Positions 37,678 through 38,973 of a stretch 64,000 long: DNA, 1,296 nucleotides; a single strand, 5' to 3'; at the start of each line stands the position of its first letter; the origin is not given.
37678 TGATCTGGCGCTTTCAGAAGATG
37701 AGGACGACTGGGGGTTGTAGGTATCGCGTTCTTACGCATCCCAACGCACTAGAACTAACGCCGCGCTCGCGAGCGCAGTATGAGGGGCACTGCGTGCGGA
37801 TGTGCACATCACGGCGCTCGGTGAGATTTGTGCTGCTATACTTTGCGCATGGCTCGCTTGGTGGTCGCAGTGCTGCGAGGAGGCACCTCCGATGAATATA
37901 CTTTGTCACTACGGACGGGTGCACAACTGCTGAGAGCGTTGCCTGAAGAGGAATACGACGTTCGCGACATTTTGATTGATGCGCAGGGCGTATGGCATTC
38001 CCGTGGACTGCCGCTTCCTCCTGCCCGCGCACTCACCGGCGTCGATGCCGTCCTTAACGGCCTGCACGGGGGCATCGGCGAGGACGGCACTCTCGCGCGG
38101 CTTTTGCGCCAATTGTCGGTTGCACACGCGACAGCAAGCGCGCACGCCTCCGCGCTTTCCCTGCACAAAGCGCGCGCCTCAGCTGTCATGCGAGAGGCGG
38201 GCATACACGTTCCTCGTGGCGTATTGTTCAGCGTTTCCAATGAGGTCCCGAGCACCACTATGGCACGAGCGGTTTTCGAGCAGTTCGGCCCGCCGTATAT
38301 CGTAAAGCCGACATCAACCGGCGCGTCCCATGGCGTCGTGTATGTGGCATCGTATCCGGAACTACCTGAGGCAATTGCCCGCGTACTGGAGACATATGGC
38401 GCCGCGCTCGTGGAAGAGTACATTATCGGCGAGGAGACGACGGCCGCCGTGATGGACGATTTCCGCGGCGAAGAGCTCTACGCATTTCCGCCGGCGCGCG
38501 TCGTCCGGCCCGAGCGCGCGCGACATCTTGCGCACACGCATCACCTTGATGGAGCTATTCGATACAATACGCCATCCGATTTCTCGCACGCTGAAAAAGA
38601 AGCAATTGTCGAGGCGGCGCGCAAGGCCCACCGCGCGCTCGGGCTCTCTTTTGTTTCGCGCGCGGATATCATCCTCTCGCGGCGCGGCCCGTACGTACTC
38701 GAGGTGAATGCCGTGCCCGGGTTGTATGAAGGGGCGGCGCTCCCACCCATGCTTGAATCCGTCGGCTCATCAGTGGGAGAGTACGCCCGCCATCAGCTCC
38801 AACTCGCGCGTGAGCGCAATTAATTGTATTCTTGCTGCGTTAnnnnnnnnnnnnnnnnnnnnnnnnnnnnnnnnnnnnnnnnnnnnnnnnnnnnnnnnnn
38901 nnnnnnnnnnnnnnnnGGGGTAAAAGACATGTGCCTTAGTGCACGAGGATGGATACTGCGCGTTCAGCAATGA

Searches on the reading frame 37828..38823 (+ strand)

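Call 52: search_protein_families(library=pfam, proteins=[window:37828-38823:+], max_evalue=0.001)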
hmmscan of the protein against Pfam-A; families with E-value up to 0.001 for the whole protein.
window:37828-38823:+ (331 aa): 7 families
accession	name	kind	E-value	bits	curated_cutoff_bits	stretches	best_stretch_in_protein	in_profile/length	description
PF07478.18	Dala_Dala_lig_C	-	1.1e-24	87.5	24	1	121-315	2-194/204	D-ala D-ala ligase C-terminus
PF01820.27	Dala_Dala_lig_N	-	4.5e-14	53.4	34.6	2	13-57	2-46/121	D-ala D-ala ligase N-terminus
PF02655.19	ATP-grasp_3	-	4.7e-11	43.5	23.2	1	122-295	12-155/160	ATP-grasp domain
PF13535.11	ATP-grasp_4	-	1.2e-05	25.4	27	1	156-296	4-151/160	ATP-grasp domain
PF01071.24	GARS_A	-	6.4e-05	23.3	27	1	136-226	19-114/194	Phosphoribosylglycinamide synthetase, ATP-grasp (A) domain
PF08443.16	RimK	-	0.0004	20.5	21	0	263-299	134-169/188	RimK-like ATP-grasp domain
PF14397.11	ATPgrasp_ST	-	0.00047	19.9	31.4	0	258-299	216-258/278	Sugar-transfer associated ATP-grasp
